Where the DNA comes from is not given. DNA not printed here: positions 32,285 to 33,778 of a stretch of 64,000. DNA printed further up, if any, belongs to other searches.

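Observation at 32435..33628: Partial heptose pathway (GmhB-GmhA fusion) plus glycosyltransferase and O-methyltransferase-like genes: dispersed phage sugar-modification set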

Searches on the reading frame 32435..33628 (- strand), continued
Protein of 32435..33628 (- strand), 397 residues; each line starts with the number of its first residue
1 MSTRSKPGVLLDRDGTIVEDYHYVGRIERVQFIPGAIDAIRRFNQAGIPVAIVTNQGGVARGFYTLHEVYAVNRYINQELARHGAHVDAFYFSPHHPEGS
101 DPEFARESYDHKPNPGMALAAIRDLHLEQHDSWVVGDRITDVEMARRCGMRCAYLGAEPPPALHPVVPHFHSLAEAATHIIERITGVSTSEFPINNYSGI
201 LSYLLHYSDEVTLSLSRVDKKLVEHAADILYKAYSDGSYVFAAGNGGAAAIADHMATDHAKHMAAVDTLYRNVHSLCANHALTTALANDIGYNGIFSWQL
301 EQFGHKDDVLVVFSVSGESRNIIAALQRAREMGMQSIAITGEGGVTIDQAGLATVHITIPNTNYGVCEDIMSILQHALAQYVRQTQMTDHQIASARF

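Call 24: find_related_loci(query=A1, collection=viral_contigs, flank=10000)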
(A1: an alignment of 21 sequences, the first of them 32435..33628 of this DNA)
Query A1 (397 aa) in viral_contigs; peptide patterns used: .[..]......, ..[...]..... (x = any residue, [..] = any of these).
48 stretches matched a pattern; 2 encode a relative of the query (tblastn E <= 1e-3); 2 distinct loci.
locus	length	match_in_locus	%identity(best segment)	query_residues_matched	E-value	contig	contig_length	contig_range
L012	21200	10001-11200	67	1-397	3e-163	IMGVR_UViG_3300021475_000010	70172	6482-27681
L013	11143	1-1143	52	12-397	3e-118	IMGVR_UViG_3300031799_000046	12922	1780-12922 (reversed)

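Call 25: find_related_loci(query=A1, collection=genome_contigs, flank=10000)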
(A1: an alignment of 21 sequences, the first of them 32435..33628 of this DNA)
Query A1 (397 aa) in genome_contigs; peptide patterns used: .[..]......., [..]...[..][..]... (x = any residue, [..] = any of these).
365 stretches matched a pattern; 291 encode a relative of the query (tblastn E <= 1e-3); the best 80 are kept; 80 distinct loci.
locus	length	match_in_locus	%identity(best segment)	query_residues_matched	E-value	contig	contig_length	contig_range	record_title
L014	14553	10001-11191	47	5-397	5e-103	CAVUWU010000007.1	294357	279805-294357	MAG: uncultured Actinomycetota bacterium isolate MFD05684.bin.1.352 genome assembly, contig: contig_28407, whole genome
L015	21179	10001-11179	46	6-397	2e-100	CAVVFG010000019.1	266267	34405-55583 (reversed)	MAG: uncultured Actinomycetota bacterium isolate MFD01721.bin.1.72 genome assembly, contig: contig_58483, whole genome s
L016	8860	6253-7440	46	5-397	3e-100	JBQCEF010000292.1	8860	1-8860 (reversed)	MAG: Nocardioides sp. isolate bin109 k127_3146410, whole genome shotgun sequence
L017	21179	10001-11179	46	6-397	4e-98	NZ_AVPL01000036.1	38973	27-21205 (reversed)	Knoellia aerolata DSM 18566 contig44, whole genome shotgun sequence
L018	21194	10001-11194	46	3-397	2e-97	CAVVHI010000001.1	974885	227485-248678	MAG: uncultured Actinomycetota bacterium isolate MFD01721.bin.1.348 genome assembly, contig: contig_26647, whole genome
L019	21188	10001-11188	46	5-397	1e-97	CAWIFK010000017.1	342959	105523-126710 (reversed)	MAG: uncultured Actinomycetota bacterium isolate MFD01721.bin.2.71 genome assembly, contig: contig_8992, whole genome sh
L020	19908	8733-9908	45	5-397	2e-97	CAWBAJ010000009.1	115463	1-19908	MAG: uncultured Actinomycetota bacterium isolate MFD08669.bin.2.31 genome assembly, contig: contig_15656, whole genome s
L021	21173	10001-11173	43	6-397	2e-96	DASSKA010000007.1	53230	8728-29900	MAG TPA_asm: Nocardioidaceae bacterium isolate SMAG_U1129 k141_1027034, whole genome shotgun sequence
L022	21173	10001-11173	43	6-397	1e-95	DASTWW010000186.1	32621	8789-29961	MAG TPA_asm: Nocardioidaceae bacterium isolate SMAG_U2398 k141_263600, whole genome shotgun sequence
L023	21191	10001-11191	46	3-397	5e-95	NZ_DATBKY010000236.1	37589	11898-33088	MAG: Actinophytocola sp. isolate SMAG_U3958 k141_641470, whole genome shotgun sequence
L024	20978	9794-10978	45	2-397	5e-95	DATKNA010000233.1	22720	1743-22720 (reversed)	MAG TPA_asm: Kineosporiaceae bacterium isolate SMAG_U14725 k141_583985, whole genome shotgun sequence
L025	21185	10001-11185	45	5-397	5e-95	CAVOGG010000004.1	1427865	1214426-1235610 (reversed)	MAG: uncultured Actinomycetota bacterium isolate MFD10113.bin.2.47 genome assembly, contig: contig_1890, whole genome sh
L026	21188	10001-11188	44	5-397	4e-95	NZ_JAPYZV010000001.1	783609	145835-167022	Pedococcus sp. 5OH_020 NODE_1_length_783609_cov_152.017434, whole genome shotgun sequence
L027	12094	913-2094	44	6-397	7e-95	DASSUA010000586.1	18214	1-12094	MAG TPA_asm: Pseudonocardiaceae bacterium isolate SMAG_U555 k141_1099366, whole genome shotgun sequence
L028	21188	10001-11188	44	5-397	1e-94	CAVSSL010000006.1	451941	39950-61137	MAG: uncultured Actinomycetota bacterium isolate MFD05674.bin.1.215 genome assembly, contig: contig_35636, whole genome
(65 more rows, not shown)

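Call 37: get_annotated_region(hit=H1, flank=10000)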
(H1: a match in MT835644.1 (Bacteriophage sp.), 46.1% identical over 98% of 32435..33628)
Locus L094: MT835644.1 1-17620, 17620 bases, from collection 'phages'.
description: UNVERIFIED: Bacteriophage sp. clone scaffold_359 genomic sequence.
organism: Bacteriophage sp. (NCBI taxid 38018)
taxonomy: Viruses
host: -; source: human fecal samples; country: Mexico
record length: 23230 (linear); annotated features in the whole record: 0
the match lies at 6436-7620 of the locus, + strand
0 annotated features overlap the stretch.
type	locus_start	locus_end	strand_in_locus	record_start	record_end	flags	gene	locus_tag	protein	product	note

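Call 39: find_related_loci(query=A1, collection=metagenome_contigs, flank=10000)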
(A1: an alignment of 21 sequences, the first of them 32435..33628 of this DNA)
Query A1 (397 aa) in metagenome_contigs; peptide patterns used: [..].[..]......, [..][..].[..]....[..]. (x = any residue, [..] = any of these).
600 stretches matched a pattern (row limit reached: there are more); 534 encode a relative of the query (tblastn E <= 1e-3); the best 80 are kept; 80 distinct loci.
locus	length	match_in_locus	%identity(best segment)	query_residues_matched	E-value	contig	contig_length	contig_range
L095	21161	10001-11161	52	6-397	6e-121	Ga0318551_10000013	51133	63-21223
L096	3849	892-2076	43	5-397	3e-95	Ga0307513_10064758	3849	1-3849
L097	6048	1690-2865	44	5-397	2e-93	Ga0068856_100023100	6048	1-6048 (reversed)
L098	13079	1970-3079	32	1-382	6e-55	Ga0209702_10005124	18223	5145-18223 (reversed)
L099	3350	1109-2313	54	5-397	2e-89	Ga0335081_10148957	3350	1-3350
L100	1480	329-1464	54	2-369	2e-56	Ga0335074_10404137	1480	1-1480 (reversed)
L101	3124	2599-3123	54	6-182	1e-53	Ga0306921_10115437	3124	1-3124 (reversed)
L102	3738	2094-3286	53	2-388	5e-88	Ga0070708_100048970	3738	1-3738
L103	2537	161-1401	52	3-397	2e-88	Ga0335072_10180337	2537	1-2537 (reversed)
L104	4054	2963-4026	56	3-345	5e-78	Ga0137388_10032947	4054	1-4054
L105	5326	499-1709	54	5-397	2e-84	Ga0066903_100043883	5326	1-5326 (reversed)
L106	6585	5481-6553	54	2-344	1e-73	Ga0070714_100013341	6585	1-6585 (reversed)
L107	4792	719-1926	53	6-397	5e-84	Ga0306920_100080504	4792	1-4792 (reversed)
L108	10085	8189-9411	53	1-397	7e-52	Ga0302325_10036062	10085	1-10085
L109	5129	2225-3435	53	5-397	8e-88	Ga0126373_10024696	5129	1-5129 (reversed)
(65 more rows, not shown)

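Call 45: find_encoding_contigs(protein=P0001, flank=10000, max_places=1)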
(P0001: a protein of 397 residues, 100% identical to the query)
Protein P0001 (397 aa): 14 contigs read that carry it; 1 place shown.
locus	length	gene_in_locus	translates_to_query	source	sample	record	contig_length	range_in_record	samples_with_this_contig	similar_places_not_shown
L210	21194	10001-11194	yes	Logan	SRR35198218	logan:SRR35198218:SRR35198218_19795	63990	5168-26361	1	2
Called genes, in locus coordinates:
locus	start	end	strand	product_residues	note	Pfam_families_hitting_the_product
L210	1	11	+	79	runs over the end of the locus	-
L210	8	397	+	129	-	-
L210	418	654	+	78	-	-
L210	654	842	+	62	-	-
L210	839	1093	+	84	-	-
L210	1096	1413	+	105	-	-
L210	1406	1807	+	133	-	-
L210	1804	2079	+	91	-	-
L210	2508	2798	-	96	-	-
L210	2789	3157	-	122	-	-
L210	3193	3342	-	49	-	-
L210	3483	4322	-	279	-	-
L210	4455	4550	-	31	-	-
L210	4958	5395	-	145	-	PF04480:DUF559, PF18741:MTES_1575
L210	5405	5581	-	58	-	-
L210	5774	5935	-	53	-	-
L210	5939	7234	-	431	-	-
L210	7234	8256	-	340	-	PF09250:Prim-Pol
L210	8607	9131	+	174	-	-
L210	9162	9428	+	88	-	-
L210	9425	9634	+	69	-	-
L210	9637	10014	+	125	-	-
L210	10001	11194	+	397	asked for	PF00702:Hydrolase, PF13344:Hydrolase_6 (weak), PF13242:Hydrolase_like, PF13419:HAD_2 (weak), PF13580:SIS_2, PF01380:SIS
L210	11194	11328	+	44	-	-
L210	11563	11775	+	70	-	-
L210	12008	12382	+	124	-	-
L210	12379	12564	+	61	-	-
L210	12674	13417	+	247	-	-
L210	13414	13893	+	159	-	-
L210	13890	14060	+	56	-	-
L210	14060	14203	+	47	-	-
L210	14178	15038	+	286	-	PF02945:Endonuclease_7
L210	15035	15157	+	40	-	-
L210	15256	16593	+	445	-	PF13148:DUF3987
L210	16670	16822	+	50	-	-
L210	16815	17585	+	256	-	-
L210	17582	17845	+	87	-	-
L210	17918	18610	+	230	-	-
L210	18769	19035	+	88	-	-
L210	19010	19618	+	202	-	-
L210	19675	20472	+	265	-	-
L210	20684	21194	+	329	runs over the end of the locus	PF12705:PDDEXK_1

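Call 53: find_encoding_contigs(protein=P0061, flank=10000, max_places=1)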
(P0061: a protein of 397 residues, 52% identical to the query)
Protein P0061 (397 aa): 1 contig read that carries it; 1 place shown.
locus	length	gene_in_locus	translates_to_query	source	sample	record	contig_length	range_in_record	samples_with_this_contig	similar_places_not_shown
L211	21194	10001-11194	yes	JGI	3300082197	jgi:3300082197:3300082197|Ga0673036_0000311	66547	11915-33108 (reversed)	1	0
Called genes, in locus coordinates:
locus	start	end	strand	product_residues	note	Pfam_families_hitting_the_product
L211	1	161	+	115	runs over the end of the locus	-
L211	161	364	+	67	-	-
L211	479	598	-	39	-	-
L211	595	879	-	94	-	-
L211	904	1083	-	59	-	-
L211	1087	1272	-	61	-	-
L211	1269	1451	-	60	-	-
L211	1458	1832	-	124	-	-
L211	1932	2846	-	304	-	-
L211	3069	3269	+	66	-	-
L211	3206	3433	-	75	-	-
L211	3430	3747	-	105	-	-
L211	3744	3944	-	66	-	-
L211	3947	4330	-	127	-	PF04480:DUF559, PF18741:MTES_1575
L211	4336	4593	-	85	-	-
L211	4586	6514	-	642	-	PF09250:Prim-Pol, PF13481:AAA_25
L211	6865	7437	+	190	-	-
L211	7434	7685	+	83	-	-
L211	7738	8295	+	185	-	-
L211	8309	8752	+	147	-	-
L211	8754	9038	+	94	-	-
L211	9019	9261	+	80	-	-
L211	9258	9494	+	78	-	-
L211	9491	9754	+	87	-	-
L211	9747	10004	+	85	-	-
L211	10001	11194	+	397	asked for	PF00702:Hydrolase (weak), PF01380:SIS (faint), PF13242:Hydrolase_like, PF13580:SIS_2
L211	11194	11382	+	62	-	-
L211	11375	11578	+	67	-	-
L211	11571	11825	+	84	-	-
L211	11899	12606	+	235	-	-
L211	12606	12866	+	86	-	-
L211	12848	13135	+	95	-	-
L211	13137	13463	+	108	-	-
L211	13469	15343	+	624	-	PF00176:SNF2-rel_dom, PF00271:Helicase_C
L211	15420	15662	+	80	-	-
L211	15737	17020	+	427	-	PF13148:DUF3987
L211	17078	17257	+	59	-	-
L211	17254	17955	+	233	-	-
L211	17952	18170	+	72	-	-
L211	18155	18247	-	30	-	-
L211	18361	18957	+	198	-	-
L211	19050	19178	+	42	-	-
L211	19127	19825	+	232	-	-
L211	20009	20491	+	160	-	-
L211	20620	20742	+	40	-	-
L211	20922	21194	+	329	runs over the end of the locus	PF12705:PDDEXK_1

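Call 54: find_encoding_contigs(protein=P0071, flank=10000, max_places=1)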
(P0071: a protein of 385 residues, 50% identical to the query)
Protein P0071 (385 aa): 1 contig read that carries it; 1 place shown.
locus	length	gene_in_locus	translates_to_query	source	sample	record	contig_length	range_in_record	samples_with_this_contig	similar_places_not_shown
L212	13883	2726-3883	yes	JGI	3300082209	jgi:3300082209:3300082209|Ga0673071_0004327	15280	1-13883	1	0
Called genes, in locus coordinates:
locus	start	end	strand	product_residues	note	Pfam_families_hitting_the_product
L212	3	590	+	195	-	?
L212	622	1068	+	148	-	-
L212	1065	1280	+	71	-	-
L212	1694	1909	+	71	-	-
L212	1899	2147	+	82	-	-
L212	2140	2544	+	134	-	-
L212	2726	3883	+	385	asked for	PF00702:Hydrolase, PF13344:Hydrolase_6 (faint), PF13419:HAD_2 (faint), PF13242:Hydrolase_like (weak), PF13580:SIS_2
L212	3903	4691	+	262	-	-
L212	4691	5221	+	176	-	-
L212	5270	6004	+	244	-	-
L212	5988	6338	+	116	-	-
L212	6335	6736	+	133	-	-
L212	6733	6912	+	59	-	-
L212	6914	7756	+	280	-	PF02945:Endonuclease_7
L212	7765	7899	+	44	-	-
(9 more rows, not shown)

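Call 55: find_encoding_contigs(protein=P0074, flank=10000, max_places=1)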
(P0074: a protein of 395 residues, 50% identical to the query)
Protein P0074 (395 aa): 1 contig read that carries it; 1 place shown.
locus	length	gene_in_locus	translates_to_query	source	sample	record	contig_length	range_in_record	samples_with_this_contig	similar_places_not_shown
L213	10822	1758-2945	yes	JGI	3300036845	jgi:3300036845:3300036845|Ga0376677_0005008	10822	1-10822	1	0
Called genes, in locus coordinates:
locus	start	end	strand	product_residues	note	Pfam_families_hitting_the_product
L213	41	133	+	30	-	-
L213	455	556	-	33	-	-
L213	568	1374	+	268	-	-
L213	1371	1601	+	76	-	-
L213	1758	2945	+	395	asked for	PF00702:Hydrolase, PF13344:Hydrolase_6 (weak), PF13419:HAD_2 (faint), PF13242:Hydrolase_like, PF13580:SIS_2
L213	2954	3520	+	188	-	-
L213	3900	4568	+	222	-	PF19474:DUF6011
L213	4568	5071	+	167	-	-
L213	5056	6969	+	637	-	PF00176:SNF2-rel_dom, PF00271:Helicase_C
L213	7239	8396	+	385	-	PF13148:DUF3987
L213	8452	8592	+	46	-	-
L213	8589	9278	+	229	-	-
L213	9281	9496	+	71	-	PF01381:HTH_3 (weak)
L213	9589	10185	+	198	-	-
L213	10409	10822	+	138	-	?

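Call 83: predict_structure(alignment_id=A1)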
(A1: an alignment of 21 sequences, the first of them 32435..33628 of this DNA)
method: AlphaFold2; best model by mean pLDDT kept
length: 397 residues; sequences in the alignment: 21
mean_pLDDT: 89.0   pTM: 0.57
mean pLDDT of the five models: 89.0, 88.4, 87.8, 87.5, 86.7
residues with pLDDT >= 90: 256; 70-90: 109; 50-70: 29; < 50: 3
segments of 3 or more residues with pLDDT < 50: 1-3
pLDDT, mean of each block of 10 residues (from residue 1): 73 91 76 93 92 94 92 95 95 93 93 97 95 95 95 88 76 89 68 66 80 89 98 97 92 96 90 88 75 90 95 92 96 97 79 94 91 97 90 74
secondary structure, 60 per line:
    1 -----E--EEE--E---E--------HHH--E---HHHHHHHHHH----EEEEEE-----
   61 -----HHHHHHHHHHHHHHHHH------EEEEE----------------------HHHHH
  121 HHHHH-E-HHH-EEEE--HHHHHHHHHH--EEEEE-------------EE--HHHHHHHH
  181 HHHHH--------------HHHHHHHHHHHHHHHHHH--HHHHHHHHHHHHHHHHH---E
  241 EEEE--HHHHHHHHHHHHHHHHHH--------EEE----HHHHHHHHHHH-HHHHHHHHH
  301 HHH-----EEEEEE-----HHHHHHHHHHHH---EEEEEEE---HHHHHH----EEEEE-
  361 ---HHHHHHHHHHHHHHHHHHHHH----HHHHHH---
elements in order: E9-11 H36-45 E50-55 H66-82 E89-93 H116-125 E133-136 H139-148 E151-155 H173-185 H200-217 H220-236 E240-244 H247-264 E273-275 H280-290 H292-303 E309-314 H320-331 E335-341 H345-350 E355-359 H364-384 H389-394

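Call 90: fold_search(model_id=the predicted structure, library=viral)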
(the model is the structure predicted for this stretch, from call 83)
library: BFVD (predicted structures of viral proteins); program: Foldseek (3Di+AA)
matches with E <= 10: 635; with E <= 0.001: 9
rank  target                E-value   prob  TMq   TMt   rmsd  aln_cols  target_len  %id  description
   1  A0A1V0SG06            5.2e-07  1.00  0.27  0.30  17.2       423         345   12  Polynucleotide phosphatase/kinase [Hokovirus HKV1]
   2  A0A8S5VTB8            8.2e-06  1.00  0.33  0.51   3.0       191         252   16  (no name in the UniProt tables at hand)
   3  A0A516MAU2            5.3e-05  1.00  0.36  0.67   4.4       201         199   17  (no name in the UniProt tables at hand)
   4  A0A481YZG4            5.3e-05  1.00  0.28  0.65   5.3       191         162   22  Haloacid dehalogenase-like hydrolase [Marseillevirus LCMAC202]
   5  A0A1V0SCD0            7.6e-05  1.00  0.30  0.33  20.6       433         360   12  Polynucleotide phosphatase/kinase [Catovirus CTV1]
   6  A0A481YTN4            8.8e-05  1.00  0.27  0.31  20.2       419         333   11  Polynucleotide kinase 3 phosphatase [Marseillevirus LCMAC101]
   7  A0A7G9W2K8            1.7e-04  1.00  0.32  0.57   4.9       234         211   15  (no name in the UniProt tables at hand)
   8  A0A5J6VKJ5            2.4e-04  1.00  0.28  0.19  20.3       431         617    9  glutamine--fructose-6-phosphate transaminase (isomerizing) [Megaviridae environmental sample]
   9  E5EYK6                4.0e-04  1.00  0.35  0.61   4.2       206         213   12  (no name in the UniProt tables at hand)
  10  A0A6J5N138            1.1e-03  1.00  0.27  0.56   6.0       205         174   14  Uncharacterized protein [uncultured Caudovirales phage]
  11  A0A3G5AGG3            1.1e-03  1.00  0.29  0.34  16.7       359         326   12  PNK3P-domain-containing protein [Solumvirus sp.]
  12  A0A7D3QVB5            1.2e-03  0.97  0.27  0.20  18.2       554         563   11  HAD-like protein [Fadolivirus FV1/VV64]
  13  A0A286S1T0            1.5e-03  1.00  0.28  0.34   3.7       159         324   18  Polynucleotide kinase [Arthrobacter phage Molivia]
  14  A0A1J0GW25            2.3e-03  1.00  0.27  0.35   4.0       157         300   14  Polynucleotide kinase [Streptomyces phage BRock]
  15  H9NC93                2.7e-03  1.00  0.31  0.36  15.5       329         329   12  (no name in the UniProt tables at hand)
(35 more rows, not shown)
